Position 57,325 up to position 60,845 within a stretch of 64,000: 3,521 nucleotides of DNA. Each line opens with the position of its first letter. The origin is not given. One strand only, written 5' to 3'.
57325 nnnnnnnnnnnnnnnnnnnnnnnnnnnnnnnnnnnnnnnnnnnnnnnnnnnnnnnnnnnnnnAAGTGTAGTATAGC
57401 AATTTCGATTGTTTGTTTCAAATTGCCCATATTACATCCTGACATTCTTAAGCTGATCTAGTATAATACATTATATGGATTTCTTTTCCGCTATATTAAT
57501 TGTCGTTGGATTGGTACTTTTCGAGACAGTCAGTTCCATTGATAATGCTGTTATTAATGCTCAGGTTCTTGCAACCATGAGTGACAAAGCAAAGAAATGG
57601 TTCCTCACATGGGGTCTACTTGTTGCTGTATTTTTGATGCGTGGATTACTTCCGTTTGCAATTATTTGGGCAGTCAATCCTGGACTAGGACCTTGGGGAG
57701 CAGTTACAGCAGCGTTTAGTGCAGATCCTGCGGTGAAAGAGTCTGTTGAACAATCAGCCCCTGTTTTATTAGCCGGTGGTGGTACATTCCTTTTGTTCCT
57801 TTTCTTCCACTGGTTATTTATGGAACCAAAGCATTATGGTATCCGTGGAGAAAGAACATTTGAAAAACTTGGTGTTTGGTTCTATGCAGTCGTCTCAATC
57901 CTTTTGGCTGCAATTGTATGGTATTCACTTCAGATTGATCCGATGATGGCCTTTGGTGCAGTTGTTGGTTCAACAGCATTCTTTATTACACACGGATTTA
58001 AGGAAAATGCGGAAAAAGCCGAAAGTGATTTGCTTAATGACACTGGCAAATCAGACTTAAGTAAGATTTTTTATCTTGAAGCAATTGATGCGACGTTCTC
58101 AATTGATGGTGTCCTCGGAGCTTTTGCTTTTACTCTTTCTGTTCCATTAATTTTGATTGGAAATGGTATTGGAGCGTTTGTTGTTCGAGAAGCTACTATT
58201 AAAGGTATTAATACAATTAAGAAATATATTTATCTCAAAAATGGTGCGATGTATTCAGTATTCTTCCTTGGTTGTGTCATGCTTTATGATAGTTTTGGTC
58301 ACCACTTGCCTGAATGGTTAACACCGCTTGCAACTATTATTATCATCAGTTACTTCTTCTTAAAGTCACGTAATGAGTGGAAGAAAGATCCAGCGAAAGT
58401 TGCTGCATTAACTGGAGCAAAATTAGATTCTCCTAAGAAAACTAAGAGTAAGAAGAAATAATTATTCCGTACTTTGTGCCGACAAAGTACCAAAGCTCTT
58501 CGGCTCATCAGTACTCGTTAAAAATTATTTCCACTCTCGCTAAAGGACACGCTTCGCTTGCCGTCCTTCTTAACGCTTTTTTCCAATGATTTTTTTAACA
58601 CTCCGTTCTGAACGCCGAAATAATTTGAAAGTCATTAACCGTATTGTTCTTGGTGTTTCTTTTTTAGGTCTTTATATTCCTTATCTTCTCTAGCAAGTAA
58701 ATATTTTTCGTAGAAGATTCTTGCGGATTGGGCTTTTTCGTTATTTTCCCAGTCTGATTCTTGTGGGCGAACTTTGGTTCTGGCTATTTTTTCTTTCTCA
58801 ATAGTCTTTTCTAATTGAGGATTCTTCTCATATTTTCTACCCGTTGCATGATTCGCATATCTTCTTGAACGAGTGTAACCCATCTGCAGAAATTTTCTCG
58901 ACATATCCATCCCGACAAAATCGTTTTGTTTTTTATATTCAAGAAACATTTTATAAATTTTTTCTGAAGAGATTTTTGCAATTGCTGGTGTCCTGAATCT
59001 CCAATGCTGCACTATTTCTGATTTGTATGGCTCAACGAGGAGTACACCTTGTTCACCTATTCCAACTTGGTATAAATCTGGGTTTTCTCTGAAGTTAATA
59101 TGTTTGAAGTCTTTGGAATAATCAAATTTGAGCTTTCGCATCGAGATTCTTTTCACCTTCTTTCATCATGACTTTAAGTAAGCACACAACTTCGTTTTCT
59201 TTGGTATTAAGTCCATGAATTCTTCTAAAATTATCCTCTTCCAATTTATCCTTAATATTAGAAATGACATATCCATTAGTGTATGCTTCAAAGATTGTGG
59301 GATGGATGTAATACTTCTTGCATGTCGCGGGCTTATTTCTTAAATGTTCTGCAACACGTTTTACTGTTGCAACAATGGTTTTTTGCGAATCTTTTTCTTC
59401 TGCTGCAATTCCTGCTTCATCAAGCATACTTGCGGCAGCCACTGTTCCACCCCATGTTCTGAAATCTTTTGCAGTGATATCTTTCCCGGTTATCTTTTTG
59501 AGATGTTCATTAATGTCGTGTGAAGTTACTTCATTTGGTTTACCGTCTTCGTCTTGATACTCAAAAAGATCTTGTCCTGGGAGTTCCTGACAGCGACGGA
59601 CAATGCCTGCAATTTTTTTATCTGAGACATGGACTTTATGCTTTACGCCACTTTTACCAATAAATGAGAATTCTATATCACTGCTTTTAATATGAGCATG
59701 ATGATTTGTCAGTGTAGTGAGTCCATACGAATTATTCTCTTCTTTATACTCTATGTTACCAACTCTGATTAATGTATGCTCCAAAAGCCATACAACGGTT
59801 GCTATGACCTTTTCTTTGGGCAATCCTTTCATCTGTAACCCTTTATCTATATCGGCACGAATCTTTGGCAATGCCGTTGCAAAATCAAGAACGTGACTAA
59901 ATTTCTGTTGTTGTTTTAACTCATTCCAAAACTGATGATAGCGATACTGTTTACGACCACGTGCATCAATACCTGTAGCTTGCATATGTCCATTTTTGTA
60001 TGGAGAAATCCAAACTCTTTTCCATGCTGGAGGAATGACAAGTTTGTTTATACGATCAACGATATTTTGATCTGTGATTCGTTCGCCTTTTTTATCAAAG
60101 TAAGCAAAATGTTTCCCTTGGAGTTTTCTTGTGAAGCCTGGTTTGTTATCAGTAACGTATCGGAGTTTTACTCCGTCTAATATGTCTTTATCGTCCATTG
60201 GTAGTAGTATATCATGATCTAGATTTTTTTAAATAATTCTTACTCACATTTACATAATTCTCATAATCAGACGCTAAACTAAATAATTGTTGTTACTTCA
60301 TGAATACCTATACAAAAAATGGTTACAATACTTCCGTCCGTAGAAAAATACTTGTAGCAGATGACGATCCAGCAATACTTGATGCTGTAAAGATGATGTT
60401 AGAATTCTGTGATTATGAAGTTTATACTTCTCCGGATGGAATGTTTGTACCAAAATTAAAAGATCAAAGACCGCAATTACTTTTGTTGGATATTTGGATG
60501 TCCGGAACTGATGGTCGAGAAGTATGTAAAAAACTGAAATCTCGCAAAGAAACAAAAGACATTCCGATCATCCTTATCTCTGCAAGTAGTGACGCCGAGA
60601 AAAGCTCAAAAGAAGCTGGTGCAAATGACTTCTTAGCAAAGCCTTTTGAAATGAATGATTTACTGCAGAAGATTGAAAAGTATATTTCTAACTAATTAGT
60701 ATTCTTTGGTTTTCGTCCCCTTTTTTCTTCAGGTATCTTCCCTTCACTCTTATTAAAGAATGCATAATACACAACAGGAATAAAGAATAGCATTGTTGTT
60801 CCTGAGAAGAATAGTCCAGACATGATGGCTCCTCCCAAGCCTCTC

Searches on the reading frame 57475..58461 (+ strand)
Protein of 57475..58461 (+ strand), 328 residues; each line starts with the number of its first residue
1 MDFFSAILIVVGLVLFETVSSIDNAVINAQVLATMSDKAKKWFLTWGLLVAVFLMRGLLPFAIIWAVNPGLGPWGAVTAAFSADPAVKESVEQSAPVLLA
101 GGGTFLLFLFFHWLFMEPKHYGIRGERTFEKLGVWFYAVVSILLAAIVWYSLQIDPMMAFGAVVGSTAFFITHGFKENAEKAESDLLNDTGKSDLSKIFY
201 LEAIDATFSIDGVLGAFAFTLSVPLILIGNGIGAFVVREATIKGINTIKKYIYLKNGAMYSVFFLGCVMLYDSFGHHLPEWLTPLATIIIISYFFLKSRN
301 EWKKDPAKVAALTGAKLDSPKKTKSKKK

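Call 55: search_protein_families(library=pfam, proteins=[window:57475-58461:+], max_evalue=0.001)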
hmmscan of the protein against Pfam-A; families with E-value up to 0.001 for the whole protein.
window:57475-58461:+ (328 aa): 2 families
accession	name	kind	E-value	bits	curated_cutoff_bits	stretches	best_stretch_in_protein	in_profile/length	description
PF04332.21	DUF475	-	5.8e-51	174.5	27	1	22-298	1-286/293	Protein of unknown function (DUF475)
PF03741.22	TerC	-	2.2e-19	70.3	27.8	2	132-272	36-177/178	Integral membrane protein TerC family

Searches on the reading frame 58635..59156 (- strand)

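Call 55: search_protein_families(library=pfam, proteins=[window:58635-59156:-], max_evalue=0.001)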
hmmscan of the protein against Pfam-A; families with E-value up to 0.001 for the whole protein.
window:58635-59156:- (173 aa): 1 family
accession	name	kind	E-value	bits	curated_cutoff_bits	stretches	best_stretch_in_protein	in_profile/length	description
PF14328.11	DUF4385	-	3.6e-63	212.6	27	1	12-170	1-147/148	Domain of unknown function (DUF4385)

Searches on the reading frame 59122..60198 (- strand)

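Call 55: search_protein_families(library=pfam, proteins=[window:59122-60198:-], max_evalue=0.001)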
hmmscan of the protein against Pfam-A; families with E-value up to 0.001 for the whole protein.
window:59122-60198:- (358 aa): 2 families
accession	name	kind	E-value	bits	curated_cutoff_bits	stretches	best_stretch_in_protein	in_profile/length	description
PF01028.25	Topoisom_I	-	2.9e-39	135.2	23.7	1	94-308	7-212/228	Eukaryotic DNA topoisomerase I, catalytic core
PF21338.2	Top1B_N_bact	-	3.8e-24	84.6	27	1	30-78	1-49/49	Bacterial DNA topoisomerase IB, N-terminal domain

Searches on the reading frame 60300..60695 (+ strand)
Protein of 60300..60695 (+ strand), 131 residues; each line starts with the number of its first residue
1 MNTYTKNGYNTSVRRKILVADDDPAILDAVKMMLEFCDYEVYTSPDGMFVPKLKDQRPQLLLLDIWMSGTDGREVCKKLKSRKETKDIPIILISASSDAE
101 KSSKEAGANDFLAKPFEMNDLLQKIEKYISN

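Call 55: search_protein_families(library=pfam, proteins=[window:60300-60695:+], max_evalue=0.001)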
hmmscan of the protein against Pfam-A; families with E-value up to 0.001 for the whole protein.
window:60300-60695:+ (131 aa): 1 family
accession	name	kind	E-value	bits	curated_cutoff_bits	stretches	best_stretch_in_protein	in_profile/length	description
PF00072.30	Response_reg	-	2.6e-22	79.5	30.2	1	17-126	1-111/111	Response regulator receiver domain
